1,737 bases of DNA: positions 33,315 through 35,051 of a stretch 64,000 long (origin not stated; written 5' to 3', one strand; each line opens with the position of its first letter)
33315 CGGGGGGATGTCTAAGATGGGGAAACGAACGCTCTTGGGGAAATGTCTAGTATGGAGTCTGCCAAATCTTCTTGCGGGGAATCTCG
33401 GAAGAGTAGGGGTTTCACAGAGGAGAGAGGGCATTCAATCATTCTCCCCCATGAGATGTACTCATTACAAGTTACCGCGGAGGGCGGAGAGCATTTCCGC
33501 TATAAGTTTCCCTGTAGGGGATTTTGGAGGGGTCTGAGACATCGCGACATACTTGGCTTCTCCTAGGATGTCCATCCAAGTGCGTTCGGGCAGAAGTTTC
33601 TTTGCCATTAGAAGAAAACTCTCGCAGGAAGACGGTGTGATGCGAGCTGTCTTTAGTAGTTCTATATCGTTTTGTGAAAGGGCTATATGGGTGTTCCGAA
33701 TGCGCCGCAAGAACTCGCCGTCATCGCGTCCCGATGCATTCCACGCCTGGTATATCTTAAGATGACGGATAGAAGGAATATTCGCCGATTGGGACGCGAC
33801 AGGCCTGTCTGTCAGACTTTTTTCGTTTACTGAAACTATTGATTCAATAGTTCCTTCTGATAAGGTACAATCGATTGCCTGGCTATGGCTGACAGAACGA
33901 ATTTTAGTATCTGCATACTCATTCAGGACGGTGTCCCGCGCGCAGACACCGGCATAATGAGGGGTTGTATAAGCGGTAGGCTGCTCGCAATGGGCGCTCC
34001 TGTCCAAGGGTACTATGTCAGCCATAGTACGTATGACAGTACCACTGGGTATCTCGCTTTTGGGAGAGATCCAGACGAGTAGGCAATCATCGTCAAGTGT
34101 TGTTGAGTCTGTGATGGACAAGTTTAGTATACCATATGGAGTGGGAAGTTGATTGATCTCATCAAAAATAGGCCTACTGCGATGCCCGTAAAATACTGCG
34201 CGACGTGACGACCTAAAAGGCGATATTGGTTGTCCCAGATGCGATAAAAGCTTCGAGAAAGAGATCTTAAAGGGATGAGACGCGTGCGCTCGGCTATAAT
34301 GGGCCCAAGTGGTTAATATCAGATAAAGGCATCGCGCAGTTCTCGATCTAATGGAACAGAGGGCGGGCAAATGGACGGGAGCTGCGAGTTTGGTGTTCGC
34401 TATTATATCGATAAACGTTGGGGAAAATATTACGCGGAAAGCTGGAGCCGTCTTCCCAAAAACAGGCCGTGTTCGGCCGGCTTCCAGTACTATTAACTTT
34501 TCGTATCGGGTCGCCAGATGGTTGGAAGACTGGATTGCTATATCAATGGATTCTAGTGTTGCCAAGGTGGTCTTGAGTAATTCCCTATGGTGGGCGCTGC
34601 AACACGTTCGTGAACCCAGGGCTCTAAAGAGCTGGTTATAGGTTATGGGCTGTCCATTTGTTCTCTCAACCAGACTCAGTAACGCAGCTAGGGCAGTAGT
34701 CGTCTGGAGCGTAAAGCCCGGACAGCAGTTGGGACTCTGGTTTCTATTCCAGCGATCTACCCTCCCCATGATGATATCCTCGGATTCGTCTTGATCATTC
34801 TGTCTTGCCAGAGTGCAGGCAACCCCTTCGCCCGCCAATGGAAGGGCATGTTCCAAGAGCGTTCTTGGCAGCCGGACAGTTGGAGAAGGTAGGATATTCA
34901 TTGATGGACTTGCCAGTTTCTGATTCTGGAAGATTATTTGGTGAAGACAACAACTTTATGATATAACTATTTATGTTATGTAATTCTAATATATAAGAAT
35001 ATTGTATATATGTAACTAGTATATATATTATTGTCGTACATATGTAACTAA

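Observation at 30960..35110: Plasmid-like maintenance and replication module: AT-rich repeats, parA-partner pair, iteron array, Rep-like gene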

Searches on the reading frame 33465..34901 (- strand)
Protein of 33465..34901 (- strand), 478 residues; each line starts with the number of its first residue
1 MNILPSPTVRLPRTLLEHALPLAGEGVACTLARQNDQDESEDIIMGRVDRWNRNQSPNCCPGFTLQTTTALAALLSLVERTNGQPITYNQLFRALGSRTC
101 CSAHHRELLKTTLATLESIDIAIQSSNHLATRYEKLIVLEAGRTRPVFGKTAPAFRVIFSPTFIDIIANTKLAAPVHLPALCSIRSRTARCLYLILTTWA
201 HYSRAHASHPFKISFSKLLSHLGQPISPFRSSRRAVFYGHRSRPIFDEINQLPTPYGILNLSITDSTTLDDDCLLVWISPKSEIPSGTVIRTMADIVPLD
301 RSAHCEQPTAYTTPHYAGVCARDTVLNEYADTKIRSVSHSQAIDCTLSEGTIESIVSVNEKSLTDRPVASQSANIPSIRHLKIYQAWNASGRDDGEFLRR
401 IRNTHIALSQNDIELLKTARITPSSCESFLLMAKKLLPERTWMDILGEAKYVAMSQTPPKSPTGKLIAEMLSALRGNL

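Call 7: search_protein_families(library=pfam, proteins=[window:33465-34901:-], max_evalue=0.1)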
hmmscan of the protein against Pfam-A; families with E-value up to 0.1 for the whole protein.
window:33465-34901:- (478 aa): 0 families

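Call 9: search_dna_similar(query=window:33465-34901:-, collection=plasmids, mode=protein, max_rows=20, max_evalue=0.01)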
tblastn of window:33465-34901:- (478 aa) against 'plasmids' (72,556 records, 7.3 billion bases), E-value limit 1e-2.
No match.
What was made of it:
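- Closest known: Pgp2 of the Chlamydia plasmid. Different: A tblastn search of the window protein against PLSDB found no match at all (call 9).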

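Call 10: find_homologous_proteins(query=window:33465-34901:-, max_evalue=0.001)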
Query window:33465-34901:- (478 aa): 12 proteins with E <= 0.001 among 8000 candidates.
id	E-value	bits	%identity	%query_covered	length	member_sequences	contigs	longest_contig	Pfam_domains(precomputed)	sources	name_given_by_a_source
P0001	4.5e-290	980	100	91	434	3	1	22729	-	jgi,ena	-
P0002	6.0e-166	571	59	94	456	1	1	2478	-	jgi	-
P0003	7.9e-151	521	47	100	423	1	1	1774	-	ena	-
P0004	6.5e-132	459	48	99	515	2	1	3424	-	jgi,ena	-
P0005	7.1e-129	449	48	100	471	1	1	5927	-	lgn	-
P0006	1.1e-118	415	46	100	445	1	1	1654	-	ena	-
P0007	1.9e-111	391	44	99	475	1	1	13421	-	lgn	-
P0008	1.9e-111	391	44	100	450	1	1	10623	-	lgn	-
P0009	4.3e-108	380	43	100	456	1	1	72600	-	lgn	-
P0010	2.8e-97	344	46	58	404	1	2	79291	-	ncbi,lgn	-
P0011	6.9e-93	330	45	58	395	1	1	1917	-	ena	-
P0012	8.3e-92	326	39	99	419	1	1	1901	-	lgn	-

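Call 11: search_protein_families(library=ncbifam, proteins=[window:33465-34901:-], max_evalue=0.1)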
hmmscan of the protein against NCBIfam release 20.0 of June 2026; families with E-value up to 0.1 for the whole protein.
window:33465-34901:- (478 aa): 0 families

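Call 13: find_encoding_contigs(protein=P0010, flank=10000, max_places=3)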
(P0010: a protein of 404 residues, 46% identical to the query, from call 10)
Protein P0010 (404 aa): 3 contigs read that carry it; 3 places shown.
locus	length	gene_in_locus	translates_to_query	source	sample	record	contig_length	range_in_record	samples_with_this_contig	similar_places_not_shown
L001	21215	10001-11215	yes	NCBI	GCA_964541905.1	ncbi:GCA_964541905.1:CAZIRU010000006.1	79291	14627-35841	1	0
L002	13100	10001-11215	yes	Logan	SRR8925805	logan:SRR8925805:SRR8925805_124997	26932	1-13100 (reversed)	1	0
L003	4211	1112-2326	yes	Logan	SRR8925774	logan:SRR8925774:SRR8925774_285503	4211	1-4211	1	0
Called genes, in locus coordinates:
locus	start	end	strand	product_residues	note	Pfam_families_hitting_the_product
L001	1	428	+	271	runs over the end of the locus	-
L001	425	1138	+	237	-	-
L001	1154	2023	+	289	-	PF03524:CagX (weak)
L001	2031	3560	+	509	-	-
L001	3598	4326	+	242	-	-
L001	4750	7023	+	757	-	-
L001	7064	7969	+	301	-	-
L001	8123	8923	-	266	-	PF08401:ArdcN (weak), PF18818:MPTase-PolyVal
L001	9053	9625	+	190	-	-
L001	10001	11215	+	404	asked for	-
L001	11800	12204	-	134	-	-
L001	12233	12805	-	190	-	PF01656:CbiA, PF02374:ArsA_ATPase (weak), PF10609:ParA (weak), PF13614:AAA_31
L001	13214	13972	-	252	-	-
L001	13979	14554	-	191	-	-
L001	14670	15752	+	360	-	PF00437:T2SSE, PF13401:AAA_22 (faint)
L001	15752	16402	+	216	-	-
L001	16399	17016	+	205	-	-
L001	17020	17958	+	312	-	-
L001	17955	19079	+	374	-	-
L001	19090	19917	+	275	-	-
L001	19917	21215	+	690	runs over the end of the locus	-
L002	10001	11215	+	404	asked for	-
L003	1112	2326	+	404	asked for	-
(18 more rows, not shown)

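Call 14: find_encoding_contigs(protein=P0009, flank=10000, max_places=3)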
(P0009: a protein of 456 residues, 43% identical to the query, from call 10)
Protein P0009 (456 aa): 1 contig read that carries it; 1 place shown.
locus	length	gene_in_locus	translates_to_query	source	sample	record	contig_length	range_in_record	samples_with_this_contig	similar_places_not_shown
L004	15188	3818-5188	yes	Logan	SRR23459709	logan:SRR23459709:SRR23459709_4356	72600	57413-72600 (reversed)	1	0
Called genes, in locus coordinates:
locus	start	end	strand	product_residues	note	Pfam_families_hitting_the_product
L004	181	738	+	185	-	-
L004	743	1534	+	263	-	-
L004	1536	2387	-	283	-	-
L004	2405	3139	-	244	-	-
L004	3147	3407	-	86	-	-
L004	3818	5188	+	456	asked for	-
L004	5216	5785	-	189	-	-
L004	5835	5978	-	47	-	-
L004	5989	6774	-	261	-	PF08401:ArdcN, PF18818:MPTase-PolyVal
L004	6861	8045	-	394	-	-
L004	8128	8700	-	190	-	PF01656:CbiA, PF09140:MipZ (faint), PF10609:ParA, PF13614:AAA_31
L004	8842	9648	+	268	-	-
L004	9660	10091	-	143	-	-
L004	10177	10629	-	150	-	-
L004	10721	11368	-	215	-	PF07963:N_methyl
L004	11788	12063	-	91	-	-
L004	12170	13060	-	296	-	-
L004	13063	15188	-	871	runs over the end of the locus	-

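Call 18: find_related_loci(query=A1, collection=genome_contigs, flank=10000)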
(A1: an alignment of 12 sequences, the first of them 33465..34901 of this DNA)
Query A1 (478 aa) in genome_contigs; peptide patterns used: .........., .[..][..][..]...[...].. (x = any residue, [..] = any of these).
34 stretches matched a pattern; 1 encode a relative of the query (tblastn E <= 1e-3); 1 distinct loci.
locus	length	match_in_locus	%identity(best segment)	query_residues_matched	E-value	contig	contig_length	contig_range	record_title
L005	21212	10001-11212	46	1-478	2e-62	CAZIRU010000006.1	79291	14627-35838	MAG TPA_asm: uncultured Verrucomicrobiota bacterium isolate SRP192927_co3_44 genome assembly, contig: NODE_471_length_79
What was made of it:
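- Synteny with a 79-kb Verrucomicrobiota MAG contig is conserved (calls 13, 18).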

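Call 20: find_encoding_contigs(protein=P0007, flank=10000, max_places=2)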
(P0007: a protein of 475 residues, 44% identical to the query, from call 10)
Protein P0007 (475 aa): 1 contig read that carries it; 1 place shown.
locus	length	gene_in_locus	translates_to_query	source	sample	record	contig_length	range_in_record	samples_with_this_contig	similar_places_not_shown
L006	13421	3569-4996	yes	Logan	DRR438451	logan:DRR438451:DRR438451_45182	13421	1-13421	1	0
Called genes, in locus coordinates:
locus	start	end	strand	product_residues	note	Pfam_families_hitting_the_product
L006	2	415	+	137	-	?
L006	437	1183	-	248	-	-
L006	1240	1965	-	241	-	-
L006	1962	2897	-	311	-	-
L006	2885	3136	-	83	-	-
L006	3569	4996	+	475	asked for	-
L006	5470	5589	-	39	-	-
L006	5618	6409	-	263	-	PF08401:ArdcN (weak), PF18818:MPTase-PolyVal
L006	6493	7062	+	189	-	-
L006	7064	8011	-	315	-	-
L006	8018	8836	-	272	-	-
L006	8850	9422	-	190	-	PF01656:CbiA, PF09140:MipZ (faint), PF10609:ParA, PF13614:AAA_31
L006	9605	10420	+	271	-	-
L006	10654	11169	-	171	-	-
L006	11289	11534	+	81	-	-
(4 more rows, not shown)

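Call 21: find_encoding_contigs(protein=P0008, flank=10000, max_places=2)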
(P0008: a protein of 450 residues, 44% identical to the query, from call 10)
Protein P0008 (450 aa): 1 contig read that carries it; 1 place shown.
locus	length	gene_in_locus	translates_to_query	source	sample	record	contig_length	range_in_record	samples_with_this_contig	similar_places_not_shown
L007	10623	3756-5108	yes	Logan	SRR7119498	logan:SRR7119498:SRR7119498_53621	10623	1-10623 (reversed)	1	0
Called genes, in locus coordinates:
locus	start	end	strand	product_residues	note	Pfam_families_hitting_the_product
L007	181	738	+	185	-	-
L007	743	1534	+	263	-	-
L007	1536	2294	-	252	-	-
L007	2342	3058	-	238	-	-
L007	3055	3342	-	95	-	-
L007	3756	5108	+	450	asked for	-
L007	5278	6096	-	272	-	-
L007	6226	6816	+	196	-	PF09140:MipZ (faint), PF10609:ParA, PF13614:AAA_31, PF01656:CbiA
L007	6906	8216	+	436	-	-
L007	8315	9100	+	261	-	PF08401:ArdcN, PF18818:MPTase-PolyVal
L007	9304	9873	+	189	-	-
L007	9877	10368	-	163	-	-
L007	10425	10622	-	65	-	?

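Call 22: find_encoding_contigs(protein=P0005, flank=10000, max_places=2)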
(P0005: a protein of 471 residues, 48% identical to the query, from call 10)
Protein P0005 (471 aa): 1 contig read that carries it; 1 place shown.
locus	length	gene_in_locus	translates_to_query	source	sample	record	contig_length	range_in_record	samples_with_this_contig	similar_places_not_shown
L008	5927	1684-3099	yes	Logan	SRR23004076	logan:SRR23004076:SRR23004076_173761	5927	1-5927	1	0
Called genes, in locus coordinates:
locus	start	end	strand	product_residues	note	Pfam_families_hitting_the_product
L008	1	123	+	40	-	?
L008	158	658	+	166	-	-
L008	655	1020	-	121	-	-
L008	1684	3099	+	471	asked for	-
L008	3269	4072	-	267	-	-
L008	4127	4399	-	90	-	-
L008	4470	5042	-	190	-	PF01656:CbiA, PF02374:ArsA_ATPase (weak), PF07015:VirC1 (weak), PF09140:MipZ (weak), PF10609:ParA, PF13614:AAA_31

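Call 23: find_encoding_contigs(protein=P0004, flank=10000, max_places=2)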
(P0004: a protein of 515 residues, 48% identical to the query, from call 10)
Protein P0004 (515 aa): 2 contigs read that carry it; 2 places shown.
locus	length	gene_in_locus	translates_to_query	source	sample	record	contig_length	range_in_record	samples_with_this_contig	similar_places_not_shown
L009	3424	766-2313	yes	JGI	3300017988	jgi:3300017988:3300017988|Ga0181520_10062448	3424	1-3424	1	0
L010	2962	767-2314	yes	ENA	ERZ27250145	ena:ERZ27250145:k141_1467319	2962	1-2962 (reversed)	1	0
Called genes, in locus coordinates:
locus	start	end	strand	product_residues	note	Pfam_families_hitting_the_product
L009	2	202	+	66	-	?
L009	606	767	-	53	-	-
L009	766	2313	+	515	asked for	-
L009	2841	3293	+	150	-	-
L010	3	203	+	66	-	?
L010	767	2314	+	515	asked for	-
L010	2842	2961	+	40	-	?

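Call 30: search_protein_representatives(alignment_id=A1)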
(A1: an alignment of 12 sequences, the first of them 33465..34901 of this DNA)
Query: 12 sequences, 436 profile positions. Proteins with E-value up to 0.001 (for the whole library): 123; up to 1e-10: 64; up to 1e-30: 7. The best 123 are listed.
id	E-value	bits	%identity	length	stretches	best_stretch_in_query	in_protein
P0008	7.3e-200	680.8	-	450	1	1-436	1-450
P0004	5.7e-197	671.2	-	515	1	1-436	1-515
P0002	2.4e-186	636.2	-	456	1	32-436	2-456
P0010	1.6e-179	613.7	-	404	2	1-284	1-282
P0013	5.8e-159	546.0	-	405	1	3-436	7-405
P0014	2.2e-127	441.9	-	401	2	1-286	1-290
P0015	1.3e-68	248.3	-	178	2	324-435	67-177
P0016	3.1e-29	118.5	-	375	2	105-281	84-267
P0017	1.7e-26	109.5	-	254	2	157-287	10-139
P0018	2.8e-25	105.4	-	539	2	55-284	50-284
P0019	3.3e-24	101.9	-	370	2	57-283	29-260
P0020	6.1e-24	101.0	-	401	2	157-284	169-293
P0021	6.8e-24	100.9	-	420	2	158-292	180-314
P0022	1.7e-23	99.5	-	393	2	86-284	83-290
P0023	4.1e-23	98.3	-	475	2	157-286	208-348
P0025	5.4e-20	88.0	-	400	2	53-285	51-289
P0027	1.1e-19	87.0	-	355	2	59-294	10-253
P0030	3.2e-19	85.5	-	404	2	79-284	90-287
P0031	4.1e-19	85.1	-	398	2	82-284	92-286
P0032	7.0e-19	84.3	-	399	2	61-281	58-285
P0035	9.2e-18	80.7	-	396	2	61-281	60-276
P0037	1.5e-17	80.0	-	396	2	62-260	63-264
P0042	2.8e-16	75.8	-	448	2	340-434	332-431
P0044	4.3e-16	75.1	-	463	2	56-279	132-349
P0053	3.9e-15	72.0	-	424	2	340-433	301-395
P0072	9.6e-11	57.5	-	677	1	163-424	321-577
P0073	1.2e-10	57.3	-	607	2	343-431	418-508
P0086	1.4e-08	50.4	-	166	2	339-434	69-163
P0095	6.1e-07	45.0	-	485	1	155-434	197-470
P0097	7.8e-07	44.6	-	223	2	341-432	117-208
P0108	7.5e-06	41.4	-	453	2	341-409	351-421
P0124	2.1e-04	36.6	-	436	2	340-416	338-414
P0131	9.8e-04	34.4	-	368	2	336-408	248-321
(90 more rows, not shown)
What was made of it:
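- On Iteron-type plasmid initiators (WH1-WH2; Rep_3, RepE, pi, RctB core): The profile of the close family finds about 120 representative proteins (call 30).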

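Call 32: search_protein_families(library=pfam, alignment_id=A2, max_evalue=0.01)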
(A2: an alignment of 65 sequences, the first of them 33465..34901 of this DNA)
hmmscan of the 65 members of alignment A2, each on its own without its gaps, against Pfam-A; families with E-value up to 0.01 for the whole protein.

A. member 1, window:33465-34901:- (478 aa): 0 families

B. families by the number of members that match (of 65 scanned): 4 families
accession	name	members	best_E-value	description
PF01051.27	Rep3_N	14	9.3e-08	Initiator Replication protein, WH1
PF10134.15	RPA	2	5.9e-06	Replication initiator protein A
PF16810.10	RXLR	1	0.00069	RXLR phytopathogen effector protein, Avirulence activity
PF13022.12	HTH_Tnp_1_2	1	0.0034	Helix-turn-helix of insertion element transposase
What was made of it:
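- On Iteron-type plasmid initiators (WH1-WH2; Rep_3, RepE, pi, RctB core): 14 of 65 members hit Rep3_N (call 32).
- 14 of 65 remote family members hit Pfam Rep3_N and 2 hit RPA (call 32).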

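Call 33: search_solved_structures(query=A2, max_evalue=1, show_alignments=2)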
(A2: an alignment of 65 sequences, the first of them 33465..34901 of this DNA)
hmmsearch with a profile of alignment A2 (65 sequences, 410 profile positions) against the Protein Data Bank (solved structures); distinct sequences matched with E-value up to 1: 4.
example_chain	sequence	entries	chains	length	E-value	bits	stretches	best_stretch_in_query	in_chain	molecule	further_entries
1orj_A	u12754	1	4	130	0.1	14.6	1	67-125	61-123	flagellar protein FliS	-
1ory_A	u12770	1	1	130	0.1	14.6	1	67-125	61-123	flagellar protein FliS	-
4iwb_A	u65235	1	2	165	0.25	13.3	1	67-124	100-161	FliC, FliS chimera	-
9min_D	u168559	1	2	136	0.35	12.8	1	323-364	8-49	designed minibinder KH46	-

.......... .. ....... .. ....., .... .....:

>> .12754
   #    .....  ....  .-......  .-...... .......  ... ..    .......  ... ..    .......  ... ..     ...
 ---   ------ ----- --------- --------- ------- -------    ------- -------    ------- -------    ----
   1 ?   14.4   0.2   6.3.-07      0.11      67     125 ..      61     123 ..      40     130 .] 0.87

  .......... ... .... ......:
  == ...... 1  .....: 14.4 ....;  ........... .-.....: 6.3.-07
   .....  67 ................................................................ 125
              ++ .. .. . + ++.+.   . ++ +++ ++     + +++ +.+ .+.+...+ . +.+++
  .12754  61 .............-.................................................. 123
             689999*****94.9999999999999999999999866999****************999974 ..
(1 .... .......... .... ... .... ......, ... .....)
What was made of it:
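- The window protein itself has no Pfam or NCBIfam hit (calls 7, 11) and no PDB sequence hit (call 33).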

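Call 41: predict_structure(alignment_id=A3)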
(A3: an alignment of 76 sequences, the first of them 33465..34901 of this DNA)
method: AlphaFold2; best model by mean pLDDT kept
length: 478 residues; sequences in the alignment: 76
mean_pLDDT: 84.7   pTM: 0.64
mean pLDDT of the five models: 84.7, 84.3, 83.9, 83.5, 83.4
residues with pLDDT >= 90: 355; 70-90: 25; 50-70: 20; < 50: 78
segments of 3 or more residues with pLDDT < 50: 295-372
pLDDT, mean of each block of 10 residues (from residue 1): 85 97 96 93 96 77 98 96 94 94 96 98 93 98 93 97 97 97 97 98 98 98 96 93 95 97 93 98 69 49 38 35 32 34 35 35 42 75 97 96 93 98 96 97 98 98 98 94
secondary structure, 60 per line:
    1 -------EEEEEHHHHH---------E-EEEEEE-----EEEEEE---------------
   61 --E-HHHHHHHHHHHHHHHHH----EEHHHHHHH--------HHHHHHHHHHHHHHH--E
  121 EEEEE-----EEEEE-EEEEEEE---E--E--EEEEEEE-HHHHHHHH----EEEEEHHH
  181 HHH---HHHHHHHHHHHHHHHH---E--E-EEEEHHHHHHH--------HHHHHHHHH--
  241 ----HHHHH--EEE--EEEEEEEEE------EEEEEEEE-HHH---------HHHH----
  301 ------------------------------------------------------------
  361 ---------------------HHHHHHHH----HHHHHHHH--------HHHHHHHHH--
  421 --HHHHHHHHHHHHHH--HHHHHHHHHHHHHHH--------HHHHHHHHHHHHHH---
elements in order: E8-12 H13-17 E29-34 E40-45 H65-81 H88-94 H103-117 E120-125 E131-135 E137-143 E153-159 H161-168 E173-177 H178-183 H187-202 E211-214 H215-221 H230-238 H245-249 E252-254 E257-265 E272-279 H293-296 H382-389 H394-401 H410-418 H423-436 H439-453 H462-475
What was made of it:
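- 33465..34901 (-): rep: a 478-aa initiator. Residues 1-60 form an N-terminal beta extension, about 60-175 form WH1, about 176-290 form WH2, 295-372 are a disordered linker, and 375-478 form a conserved helical domain. AF2 model pLDDT 84.7 (call 41).
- On Iteron-type plasmid initiators (WH1-WH2; Rep_3, RepE, pi, RctB core): The AF2 model has pLDDT above 90 over most of residues 1-290 (call 41).
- Closest known: RepE of the F plasmid and other Rep_3. Different: It is about twice the size of RepE, with a 60-residue N-terminal beta extension, an 80-residue disordered linker and an extra 100-residue helical domain (call 41).
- The AF2 model is confident over residues 1-290 and 375-478 (call 41).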
